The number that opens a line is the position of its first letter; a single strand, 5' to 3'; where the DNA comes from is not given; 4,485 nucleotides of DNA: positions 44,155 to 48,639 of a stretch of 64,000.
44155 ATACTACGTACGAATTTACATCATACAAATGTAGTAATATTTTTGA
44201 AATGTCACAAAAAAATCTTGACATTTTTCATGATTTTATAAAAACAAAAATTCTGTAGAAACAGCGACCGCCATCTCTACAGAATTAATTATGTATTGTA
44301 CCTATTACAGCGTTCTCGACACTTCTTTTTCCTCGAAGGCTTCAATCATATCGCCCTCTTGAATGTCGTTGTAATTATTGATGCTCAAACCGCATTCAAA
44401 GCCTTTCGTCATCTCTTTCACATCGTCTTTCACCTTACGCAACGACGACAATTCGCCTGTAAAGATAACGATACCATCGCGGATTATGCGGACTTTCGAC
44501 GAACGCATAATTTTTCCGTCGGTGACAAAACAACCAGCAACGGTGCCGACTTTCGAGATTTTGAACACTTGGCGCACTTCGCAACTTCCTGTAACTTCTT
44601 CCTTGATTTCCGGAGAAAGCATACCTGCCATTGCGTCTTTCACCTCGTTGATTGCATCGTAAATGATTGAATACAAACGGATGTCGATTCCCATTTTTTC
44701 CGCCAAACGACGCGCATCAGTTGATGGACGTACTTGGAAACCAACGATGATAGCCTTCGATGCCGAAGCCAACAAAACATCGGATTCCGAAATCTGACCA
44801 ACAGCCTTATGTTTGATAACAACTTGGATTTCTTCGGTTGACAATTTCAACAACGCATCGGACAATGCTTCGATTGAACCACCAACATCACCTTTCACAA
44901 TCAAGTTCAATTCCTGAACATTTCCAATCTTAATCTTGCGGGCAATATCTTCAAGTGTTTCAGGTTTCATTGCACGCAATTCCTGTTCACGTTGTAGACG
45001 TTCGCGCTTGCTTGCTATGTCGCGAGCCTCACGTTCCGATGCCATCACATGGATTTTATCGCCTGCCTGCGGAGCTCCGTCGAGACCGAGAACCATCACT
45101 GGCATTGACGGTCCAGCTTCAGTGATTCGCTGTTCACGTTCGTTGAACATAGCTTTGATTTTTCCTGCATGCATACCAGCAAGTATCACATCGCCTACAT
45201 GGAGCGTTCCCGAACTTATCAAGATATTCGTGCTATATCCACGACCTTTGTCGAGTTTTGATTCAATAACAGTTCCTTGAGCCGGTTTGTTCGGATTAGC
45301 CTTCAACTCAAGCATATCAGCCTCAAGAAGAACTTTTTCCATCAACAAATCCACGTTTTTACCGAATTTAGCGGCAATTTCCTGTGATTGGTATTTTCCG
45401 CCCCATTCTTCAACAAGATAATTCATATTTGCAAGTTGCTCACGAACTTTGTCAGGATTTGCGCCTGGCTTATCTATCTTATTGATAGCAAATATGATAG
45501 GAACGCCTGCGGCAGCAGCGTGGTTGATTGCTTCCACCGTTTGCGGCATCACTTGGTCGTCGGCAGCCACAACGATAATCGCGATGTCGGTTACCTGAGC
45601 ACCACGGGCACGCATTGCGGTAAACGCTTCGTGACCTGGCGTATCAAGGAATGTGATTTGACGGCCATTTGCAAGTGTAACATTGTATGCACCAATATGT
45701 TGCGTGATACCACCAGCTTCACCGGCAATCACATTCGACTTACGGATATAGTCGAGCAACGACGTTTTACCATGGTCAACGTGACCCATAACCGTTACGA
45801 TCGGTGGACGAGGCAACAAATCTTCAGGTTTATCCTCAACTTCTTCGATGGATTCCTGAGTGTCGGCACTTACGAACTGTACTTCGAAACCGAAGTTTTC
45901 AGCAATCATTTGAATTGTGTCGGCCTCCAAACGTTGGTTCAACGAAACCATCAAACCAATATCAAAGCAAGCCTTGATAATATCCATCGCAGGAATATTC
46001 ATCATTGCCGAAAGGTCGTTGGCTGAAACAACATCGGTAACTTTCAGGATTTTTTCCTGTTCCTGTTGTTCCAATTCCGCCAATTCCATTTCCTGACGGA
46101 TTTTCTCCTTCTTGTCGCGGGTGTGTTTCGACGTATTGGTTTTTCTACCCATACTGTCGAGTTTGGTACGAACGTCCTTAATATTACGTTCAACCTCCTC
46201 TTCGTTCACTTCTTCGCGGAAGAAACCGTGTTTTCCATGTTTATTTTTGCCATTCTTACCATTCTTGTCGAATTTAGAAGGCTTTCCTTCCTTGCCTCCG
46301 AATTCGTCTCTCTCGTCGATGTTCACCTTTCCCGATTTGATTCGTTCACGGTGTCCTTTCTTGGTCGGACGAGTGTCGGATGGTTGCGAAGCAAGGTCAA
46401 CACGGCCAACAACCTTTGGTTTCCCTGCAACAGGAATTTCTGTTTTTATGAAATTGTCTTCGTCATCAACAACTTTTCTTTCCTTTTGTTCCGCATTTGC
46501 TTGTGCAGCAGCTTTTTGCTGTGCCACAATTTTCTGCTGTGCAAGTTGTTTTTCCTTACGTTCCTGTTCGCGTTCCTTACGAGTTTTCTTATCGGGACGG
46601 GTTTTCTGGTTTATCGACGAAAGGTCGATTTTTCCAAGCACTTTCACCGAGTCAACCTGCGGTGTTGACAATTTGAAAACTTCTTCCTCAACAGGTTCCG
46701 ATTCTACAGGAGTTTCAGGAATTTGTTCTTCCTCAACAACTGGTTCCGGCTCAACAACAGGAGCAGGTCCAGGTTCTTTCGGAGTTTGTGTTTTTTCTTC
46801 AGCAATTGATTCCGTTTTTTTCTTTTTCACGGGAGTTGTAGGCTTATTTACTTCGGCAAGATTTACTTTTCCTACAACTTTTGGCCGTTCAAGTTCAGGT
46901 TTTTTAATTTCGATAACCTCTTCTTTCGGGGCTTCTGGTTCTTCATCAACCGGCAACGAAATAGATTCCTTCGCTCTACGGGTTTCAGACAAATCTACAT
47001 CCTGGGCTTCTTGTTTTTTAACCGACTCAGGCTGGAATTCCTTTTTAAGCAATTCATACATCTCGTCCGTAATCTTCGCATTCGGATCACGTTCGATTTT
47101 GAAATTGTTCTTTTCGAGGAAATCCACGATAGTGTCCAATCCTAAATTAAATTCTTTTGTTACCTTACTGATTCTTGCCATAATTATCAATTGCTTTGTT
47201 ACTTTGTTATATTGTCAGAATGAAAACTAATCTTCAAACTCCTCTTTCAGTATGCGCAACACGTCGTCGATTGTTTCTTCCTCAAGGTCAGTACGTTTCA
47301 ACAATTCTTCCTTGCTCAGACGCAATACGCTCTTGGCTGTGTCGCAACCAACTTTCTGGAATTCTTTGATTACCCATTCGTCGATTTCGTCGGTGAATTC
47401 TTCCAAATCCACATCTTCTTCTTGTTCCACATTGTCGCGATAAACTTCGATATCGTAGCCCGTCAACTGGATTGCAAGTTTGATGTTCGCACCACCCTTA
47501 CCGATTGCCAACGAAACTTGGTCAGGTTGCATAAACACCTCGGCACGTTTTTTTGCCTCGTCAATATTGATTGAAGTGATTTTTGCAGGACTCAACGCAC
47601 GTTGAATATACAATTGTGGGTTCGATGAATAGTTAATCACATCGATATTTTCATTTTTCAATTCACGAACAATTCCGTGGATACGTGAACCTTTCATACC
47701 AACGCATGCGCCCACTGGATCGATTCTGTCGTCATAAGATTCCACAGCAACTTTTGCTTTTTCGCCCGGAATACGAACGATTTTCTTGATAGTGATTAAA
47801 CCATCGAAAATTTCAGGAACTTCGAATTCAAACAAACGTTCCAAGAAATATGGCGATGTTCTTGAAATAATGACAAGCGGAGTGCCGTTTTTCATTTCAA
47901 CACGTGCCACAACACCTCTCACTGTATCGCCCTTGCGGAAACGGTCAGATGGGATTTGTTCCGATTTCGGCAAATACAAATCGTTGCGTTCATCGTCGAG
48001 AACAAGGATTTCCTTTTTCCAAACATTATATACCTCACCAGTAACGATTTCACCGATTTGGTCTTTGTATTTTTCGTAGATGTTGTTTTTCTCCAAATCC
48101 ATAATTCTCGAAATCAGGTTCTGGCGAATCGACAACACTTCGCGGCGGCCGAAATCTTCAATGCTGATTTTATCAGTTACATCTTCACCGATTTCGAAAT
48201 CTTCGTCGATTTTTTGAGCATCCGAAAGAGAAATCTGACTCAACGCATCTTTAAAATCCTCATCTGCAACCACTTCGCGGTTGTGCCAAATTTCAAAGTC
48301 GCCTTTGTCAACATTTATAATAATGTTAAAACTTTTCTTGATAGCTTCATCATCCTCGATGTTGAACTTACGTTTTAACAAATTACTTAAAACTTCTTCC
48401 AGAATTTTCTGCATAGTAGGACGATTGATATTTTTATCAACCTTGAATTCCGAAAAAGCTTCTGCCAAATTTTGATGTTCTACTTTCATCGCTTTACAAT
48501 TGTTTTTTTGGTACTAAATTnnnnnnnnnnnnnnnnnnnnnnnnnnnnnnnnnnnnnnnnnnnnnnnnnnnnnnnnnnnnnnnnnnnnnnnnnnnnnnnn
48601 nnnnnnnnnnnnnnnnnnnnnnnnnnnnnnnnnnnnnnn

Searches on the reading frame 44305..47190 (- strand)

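Call 46: search_protein_families(library=pfam, proteins=[window:44305-47190:-], max_evalue=0.0001)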
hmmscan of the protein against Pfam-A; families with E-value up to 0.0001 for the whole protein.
window:44305-47190:- (961 aa): 6 families
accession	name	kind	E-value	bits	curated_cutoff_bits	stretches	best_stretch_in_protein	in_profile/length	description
PF11987.13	IF-2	-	2.6e-39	134.2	27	1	736-851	2-117/117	Translation-initiation factor 2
PF00009.33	GTP_EFTU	-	8.3e-30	104.2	26.5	1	464-621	5-183/188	Elongation factor Tu GTP binding domain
PF22042.2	EF-G_D2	-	2.8e-25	88.7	27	1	636-715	1-83/84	Elongation factor G domain 2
PF04760.21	IF2_N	-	4.3e-11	42.8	25.3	1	388-436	4-53/53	Translation initiation factor IF-2, N-terminal region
PF01926.29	MMR_HSR1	-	1.1e-10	42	21.9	1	465-571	2-113/113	50S ribosome-binding GTPase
PF03144.31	GTP_EFTU_D2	-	6e-07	30.2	30.3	1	882-949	1-72/73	Elongation factor Tu domain 2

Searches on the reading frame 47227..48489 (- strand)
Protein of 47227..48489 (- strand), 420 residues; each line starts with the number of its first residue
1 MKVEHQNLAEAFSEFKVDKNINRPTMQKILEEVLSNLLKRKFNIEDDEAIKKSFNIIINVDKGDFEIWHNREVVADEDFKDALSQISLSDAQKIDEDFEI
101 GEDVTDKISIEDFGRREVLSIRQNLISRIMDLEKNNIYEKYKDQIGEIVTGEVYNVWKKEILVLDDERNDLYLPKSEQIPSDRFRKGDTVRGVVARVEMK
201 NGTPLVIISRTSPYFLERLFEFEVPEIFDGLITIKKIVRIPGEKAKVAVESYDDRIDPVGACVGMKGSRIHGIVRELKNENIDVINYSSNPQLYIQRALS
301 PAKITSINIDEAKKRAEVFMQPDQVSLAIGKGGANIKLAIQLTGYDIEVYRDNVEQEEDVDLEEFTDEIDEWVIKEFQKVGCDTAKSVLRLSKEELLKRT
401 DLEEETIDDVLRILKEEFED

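Call 46: search_protein_families(library=pfam, proteins=[window:47227-48489:-], max_evalue=0.0001)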
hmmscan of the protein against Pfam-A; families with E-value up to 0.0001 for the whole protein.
window:47227-48489:- (420 aa): 6 families
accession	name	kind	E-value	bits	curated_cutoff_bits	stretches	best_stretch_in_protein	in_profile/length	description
PF13184.12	KH_5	-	2.8e-29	101.5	27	1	241-309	1-69/69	NusA-like KH domain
PF08529.16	NusA_N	-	8.3e-26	91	23.8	1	7-135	1-119/119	NusA N-terminal domain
PF07650.23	KH_2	-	6.1e-06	26.4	22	1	294-351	5-63/78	KH domain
PF23095.1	KH_NusA_C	-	1.1e-05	25.8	34.2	1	319-349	4-34/59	Transcription termination/antitermination protein NusA, KH domain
PF00575.29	S1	-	2.4e-05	25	22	1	142-202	1-67/74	S1 RNA binding domain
PF00013.35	KH_1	-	4.3e-05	23.6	21.5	0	317-354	3-41/66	KH domain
